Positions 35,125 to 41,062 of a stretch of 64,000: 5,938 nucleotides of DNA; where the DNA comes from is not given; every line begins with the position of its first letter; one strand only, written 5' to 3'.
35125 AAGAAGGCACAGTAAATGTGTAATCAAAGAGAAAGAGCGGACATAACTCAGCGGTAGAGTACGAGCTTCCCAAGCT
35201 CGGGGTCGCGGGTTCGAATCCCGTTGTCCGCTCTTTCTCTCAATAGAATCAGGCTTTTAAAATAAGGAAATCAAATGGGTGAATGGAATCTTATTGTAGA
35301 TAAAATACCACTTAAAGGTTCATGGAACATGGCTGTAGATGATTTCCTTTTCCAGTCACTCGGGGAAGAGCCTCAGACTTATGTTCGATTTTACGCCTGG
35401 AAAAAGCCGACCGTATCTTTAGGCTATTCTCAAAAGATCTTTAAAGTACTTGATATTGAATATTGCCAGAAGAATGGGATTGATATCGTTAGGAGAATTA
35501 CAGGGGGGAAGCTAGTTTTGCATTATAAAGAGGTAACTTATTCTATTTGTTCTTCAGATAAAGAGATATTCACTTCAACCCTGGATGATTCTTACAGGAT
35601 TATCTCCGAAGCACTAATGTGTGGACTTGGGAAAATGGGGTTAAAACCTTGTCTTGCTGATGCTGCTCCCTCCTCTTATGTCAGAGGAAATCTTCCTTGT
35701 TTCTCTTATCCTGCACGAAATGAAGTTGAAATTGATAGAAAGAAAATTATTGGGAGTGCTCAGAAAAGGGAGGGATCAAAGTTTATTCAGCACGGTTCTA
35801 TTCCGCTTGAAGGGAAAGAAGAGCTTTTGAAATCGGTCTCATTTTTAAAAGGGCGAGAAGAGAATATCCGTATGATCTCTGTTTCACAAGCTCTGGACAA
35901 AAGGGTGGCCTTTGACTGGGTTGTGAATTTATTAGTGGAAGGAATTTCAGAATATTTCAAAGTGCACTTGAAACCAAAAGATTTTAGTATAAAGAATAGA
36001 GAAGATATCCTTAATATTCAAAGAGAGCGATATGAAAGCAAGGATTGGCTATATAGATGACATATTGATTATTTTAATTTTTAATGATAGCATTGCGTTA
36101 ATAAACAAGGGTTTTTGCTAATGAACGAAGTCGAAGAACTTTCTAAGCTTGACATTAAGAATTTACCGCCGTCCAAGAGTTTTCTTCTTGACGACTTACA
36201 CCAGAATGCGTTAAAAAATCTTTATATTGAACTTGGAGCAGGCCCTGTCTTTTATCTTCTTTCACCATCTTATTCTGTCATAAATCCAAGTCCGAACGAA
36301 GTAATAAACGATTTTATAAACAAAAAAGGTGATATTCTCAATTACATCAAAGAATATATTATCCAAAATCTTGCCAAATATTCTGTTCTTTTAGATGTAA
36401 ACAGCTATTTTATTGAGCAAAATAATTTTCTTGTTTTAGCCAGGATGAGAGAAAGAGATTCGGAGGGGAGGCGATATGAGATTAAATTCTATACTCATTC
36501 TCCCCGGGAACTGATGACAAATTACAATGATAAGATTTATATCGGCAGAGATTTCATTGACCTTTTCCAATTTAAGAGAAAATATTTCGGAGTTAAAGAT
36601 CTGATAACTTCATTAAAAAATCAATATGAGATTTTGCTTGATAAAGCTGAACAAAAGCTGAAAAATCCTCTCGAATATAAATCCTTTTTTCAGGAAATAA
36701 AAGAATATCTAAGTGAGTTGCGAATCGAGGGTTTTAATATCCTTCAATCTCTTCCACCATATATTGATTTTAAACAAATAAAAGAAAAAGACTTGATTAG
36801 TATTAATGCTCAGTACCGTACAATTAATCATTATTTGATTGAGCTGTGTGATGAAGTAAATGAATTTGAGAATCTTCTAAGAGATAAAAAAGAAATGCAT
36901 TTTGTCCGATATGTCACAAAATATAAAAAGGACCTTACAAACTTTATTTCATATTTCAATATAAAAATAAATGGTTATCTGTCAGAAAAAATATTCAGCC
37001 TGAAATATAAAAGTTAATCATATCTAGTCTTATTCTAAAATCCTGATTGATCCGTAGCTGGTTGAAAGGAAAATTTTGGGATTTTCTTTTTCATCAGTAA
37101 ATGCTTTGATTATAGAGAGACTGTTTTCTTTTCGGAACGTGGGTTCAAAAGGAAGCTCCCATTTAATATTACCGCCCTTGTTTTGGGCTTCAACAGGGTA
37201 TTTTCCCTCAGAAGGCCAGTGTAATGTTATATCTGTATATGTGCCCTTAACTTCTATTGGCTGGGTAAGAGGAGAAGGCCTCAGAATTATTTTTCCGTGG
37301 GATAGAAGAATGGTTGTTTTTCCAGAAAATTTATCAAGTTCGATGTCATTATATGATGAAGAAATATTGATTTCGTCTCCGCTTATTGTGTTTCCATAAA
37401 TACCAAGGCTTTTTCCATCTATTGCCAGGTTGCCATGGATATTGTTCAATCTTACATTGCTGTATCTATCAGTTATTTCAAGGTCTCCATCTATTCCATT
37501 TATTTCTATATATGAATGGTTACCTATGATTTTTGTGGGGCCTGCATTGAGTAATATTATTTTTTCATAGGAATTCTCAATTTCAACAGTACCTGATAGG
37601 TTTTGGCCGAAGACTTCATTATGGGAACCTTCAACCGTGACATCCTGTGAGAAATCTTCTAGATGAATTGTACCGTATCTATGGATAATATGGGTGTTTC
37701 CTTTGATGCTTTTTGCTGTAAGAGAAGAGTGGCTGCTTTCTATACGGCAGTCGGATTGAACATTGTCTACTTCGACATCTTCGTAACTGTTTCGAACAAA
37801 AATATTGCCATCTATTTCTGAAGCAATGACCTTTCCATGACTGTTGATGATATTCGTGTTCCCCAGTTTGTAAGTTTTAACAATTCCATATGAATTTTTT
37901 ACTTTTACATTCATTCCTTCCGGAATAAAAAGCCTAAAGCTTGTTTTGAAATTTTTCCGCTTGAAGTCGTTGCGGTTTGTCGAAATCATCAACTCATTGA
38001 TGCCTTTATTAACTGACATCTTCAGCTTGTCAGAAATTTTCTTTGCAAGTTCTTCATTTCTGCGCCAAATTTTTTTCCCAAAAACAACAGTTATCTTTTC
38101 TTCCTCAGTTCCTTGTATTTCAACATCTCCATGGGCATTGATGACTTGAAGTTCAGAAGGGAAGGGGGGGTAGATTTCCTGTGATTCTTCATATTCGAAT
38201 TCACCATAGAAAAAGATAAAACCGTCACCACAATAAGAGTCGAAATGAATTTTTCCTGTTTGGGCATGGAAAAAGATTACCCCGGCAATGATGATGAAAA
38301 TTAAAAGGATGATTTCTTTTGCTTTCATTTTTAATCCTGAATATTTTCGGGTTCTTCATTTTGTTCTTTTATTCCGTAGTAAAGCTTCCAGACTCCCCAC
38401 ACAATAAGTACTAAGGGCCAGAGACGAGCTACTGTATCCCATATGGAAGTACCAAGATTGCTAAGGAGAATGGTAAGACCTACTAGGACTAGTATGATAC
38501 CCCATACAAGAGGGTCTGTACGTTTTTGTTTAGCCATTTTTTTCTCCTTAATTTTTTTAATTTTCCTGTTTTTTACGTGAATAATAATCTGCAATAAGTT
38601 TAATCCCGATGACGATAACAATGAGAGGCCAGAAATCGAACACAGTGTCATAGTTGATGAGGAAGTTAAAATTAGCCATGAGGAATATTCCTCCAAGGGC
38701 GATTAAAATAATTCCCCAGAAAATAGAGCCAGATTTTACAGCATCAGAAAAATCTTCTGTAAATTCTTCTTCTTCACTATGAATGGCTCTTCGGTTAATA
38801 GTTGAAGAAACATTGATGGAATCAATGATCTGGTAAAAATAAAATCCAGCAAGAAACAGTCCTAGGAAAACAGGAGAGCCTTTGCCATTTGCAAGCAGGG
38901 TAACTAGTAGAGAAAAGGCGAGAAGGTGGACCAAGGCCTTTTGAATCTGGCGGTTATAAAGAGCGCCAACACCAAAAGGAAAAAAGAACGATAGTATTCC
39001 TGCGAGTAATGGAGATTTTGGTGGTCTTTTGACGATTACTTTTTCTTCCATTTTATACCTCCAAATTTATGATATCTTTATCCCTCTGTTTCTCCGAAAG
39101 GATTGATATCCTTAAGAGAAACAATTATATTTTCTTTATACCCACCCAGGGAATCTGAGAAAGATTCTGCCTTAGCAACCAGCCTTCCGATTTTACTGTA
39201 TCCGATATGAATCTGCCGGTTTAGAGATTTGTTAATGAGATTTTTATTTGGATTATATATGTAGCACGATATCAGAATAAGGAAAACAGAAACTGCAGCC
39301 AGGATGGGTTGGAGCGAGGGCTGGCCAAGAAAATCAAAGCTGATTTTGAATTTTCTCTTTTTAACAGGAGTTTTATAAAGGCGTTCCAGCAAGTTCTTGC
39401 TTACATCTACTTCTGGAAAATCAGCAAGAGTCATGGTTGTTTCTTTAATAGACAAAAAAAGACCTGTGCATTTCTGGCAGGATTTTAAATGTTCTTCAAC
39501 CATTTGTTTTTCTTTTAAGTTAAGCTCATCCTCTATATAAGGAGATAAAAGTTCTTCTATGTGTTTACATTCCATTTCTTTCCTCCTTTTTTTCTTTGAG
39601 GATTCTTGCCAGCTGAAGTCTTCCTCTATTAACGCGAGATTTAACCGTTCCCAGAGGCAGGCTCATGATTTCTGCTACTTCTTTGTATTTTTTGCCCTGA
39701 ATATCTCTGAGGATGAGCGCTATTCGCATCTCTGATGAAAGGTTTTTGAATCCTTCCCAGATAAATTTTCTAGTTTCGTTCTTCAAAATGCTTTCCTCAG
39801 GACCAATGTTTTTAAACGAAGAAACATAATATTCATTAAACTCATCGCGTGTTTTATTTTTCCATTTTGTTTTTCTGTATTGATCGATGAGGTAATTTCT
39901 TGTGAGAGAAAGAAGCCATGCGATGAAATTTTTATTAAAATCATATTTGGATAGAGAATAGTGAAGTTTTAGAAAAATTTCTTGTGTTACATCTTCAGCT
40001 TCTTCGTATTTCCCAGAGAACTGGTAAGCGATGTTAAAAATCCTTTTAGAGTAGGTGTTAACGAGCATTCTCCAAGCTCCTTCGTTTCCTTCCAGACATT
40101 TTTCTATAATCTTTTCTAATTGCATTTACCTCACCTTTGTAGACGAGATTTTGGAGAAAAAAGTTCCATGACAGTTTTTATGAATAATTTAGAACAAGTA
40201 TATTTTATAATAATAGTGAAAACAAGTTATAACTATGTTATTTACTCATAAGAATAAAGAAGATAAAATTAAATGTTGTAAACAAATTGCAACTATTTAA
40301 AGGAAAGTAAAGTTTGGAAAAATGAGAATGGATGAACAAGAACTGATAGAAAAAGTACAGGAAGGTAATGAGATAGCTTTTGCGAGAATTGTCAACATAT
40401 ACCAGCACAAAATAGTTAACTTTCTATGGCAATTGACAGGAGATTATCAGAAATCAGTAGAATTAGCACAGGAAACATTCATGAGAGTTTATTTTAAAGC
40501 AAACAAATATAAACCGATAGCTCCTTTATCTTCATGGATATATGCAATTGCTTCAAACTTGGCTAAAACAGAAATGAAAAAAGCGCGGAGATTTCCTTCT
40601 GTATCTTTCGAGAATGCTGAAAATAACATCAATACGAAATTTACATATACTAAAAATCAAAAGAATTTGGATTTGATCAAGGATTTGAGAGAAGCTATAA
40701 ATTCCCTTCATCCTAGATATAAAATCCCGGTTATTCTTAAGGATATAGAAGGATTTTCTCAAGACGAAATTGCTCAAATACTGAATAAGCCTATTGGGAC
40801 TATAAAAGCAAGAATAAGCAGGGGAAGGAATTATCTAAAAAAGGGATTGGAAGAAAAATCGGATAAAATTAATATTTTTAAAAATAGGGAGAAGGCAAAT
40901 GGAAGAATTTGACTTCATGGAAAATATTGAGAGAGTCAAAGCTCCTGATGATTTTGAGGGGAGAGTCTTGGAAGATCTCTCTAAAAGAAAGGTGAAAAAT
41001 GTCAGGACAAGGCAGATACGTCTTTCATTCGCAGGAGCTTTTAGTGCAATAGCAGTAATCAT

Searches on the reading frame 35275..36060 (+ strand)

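Call 57: search_protein_families(library=pfam, proteins=[window:35275-36060:+], max_evalue=0.0001)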
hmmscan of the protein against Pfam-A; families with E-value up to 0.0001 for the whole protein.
window:35275-36060:+ (261 aa): 2 families
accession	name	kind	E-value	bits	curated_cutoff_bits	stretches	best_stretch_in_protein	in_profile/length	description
PF21948.1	LplA-B_cat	-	4.3e-30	105.6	27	1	17-223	4-198/200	Lipoyl protein ligase A/B catalytic domain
PF03099.24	BPL_LplA_LipB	-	2.7e-08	34.2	21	1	59-177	16-129/133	Biotin/lipoate A/B protein ligase family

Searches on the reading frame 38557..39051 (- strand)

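Call 57: search_protein_families(library=pfam, proteins=[window:38557-39051:-], max_evalue=0.0001)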
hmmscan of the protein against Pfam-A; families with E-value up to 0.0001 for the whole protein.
window:38557-39051:- (164 aa): 2 families
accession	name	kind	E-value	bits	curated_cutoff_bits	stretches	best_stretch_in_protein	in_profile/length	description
PF18917.5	LiaI-LiaF-like_TM1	-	4.4e-11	43.1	27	1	110-153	1-42/42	LiaI-LiaF-like transmembrane region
PF22570.1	LiaF-TM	-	3e-09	38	27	1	111-156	1-45/98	LiaF transmembrane domain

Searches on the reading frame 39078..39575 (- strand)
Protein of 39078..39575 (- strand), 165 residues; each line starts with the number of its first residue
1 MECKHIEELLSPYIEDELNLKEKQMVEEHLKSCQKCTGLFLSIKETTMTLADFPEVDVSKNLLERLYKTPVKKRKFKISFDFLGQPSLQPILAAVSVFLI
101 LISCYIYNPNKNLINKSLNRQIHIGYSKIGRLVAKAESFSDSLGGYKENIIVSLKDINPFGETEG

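Call 58: search_protein_families(library=pfam, proteins=[window:39078-39575:-], max_evalue=0.0001)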
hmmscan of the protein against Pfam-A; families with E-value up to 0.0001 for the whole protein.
window:39078-39575:- (165 aa): 1 family
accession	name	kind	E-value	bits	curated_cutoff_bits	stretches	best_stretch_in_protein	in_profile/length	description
PF13490.11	zf-HC2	-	2.2e-10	40.8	22.2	1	3-36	1-34/35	Putative zinc-finger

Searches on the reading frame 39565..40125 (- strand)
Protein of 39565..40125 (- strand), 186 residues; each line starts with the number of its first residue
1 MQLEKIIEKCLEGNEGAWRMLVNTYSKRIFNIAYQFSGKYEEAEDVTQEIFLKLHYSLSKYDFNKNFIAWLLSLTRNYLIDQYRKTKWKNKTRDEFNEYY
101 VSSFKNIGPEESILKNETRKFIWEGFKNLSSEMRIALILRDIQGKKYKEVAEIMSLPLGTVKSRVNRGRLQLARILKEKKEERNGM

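Call 58: search_protein_families(library=pfam, proteins=[window:39565-40125:-], max_evalue=0.0001)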
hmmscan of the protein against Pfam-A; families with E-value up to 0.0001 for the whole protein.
window:39565-40125:- (186 aa): 3 families
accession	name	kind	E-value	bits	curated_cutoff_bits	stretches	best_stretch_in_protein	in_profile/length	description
PF04542.20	Sigma70_r2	-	6.3e-17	61.6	24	1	21-88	1-70/71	Sigma-70 region 2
PF08281.18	Sigma70_r4_2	-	3.2e-12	46.4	25.7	1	128-172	10-54/54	Sigma-70, region 4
PF04545.22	Sigma70_r4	-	2.9e-07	30.3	24.1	1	127-172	3-48/50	Sigma-70, region 4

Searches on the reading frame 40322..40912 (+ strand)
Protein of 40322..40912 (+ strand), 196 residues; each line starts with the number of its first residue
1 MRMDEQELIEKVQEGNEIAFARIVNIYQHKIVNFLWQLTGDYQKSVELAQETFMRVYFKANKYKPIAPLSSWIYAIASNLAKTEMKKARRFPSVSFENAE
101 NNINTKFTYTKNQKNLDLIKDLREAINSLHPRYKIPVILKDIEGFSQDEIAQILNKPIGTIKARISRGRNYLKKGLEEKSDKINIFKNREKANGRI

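Call 58: search_protein_families(library=pfam, proteins=[window:40322-40912:+], max_evalue=0.0001)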
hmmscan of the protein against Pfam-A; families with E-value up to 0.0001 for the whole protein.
window:40322-40912:+ (196 aa): 4 families
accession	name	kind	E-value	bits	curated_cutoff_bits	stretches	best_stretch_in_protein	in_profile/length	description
PF08281.18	Sigma70_r4_2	-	2.7e-15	56.2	25.7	1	121-170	3-52/54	Sigma-70, region 4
PF04542.20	Sigma70_r2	-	4.5e-10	39.6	24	1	24-90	2-70/71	Sigma-70 region 2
PF04545.22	Sigma70_r4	-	2.6e-06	27.3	24.1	1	125-174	1-50/50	Sigma-70, region 4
PF07638.17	Sigma70_ECF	-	4.7e-05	23.8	21.1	0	7-174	6-181/185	ECF sigma factor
